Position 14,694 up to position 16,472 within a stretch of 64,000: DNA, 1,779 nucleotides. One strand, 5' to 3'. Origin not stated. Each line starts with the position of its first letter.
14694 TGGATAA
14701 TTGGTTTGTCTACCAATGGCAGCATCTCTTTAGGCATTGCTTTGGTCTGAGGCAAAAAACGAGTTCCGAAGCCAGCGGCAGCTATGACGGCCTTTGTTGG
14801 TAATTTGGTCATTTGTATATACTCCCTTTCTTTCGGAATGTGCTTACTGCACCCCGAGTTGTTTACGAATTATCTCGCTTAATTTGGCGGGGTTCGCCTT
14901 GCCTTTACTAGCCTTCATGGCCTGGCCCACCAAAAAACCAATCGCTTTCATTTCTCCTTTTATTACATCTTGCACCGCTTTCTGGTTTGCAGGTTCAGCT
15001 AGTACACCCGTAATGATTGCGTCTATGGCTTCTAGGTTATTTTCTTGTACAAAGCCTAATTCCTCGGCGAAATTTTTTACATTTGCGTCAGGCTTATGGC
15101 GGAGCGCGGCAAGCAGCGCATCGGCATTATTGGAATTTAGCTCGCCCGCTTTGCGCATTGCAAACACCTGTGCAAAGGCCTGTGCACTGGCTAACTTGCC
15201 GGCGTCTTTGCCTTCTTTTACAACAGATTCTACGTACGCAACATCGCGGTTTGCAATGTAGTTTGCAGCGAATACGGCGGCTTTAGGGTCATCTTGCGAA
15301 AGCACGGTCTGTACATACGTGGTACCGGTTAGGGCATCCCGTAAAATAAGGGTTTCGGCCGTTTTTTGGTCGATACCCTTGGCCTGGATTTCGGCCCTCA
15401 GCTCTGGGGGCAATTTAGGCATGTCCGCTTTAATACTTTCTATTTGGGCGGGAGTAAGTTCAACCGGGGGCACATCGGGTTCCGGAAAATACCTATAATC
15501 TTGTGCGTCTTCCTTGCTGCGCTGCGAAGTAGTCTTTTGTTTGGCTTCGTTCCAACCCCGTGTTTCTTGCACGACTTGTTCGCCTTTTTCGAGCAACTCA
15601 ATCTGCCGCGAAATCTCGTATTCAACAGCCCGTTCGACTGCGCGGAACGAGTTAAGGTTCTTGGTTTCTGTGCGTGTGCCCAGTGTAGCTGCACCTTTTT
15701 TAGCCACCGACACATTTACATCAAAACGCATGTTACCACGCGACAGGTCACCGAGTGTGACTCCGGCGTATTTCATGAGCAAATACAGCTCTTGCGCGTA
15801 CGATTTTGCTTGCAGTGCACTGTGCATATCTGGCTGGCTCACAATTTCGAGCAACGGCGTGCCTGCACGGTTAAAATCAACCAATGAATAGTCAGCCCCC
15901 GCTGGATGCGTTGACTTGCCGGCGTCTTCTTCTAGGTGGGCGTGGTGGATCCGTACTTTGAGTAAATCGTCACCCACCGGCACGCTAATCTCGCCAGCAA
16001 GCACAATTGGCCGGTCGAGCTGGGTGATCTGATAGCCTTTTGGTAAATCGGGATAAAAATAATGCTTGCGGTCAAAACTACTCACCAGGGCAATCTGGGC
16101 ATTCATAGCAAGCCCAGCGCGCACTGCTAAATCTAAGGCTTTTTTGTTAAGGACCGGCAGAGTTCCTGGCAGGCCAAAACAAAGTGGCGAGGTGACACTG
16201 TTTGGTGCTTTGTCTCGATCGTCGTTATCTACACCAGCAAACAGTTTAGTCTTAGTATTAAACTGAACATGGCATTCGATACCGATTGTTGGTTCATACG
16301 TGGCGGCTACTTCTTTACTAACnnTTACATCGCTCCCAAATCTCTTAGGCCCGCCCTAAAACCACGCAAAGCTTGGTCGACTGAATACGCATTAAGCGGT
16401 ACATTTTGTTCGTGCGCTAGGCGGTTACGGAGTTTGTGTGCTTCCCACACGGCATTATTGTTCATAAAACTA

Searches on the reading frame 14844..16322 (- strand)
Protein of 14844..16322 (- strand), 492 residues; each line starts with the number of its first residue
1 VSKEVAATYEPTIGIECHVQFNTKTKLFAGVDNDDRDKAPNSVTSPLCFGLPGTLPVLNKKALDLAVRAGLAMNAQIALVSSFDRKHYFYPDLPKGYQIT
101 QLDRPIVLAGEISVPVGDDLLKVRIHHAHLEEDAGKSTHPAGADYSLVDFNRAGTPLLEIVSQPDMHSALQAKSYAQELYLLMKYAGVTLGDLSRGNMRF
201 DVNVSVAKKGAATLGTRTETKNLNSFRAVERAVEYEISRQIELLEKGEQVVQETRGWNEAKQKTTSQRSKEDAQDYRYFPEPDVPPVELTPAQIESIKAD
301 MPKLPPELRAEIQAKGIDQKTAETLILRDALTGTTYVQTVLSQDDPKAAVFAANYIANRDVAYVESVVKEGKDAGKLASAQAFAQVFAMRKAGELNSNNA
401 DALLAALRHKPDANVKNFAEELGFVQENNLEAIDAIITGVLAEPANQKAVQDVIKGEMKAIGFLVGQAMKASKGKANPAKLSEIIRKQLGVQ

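Call 62: search_protein_families(library=pfam, proteins=[window:14844-16322:-], max_evalue=0.00001)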
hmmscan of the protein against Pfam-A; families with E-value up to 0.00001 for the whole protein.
window:14844-16322:- (492 aa): 2 families
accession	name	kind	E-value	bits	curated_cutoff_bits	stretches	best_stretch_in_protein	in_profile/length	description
PF02934.20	GatB_N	-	2.9e-110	368.3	23.4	1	12-294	2-276/277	GatB/GatE catalytic domain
PF02637.23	GatB_Yqey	-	6.1e-23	81.8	27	1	365-489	26-148/148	GatB domain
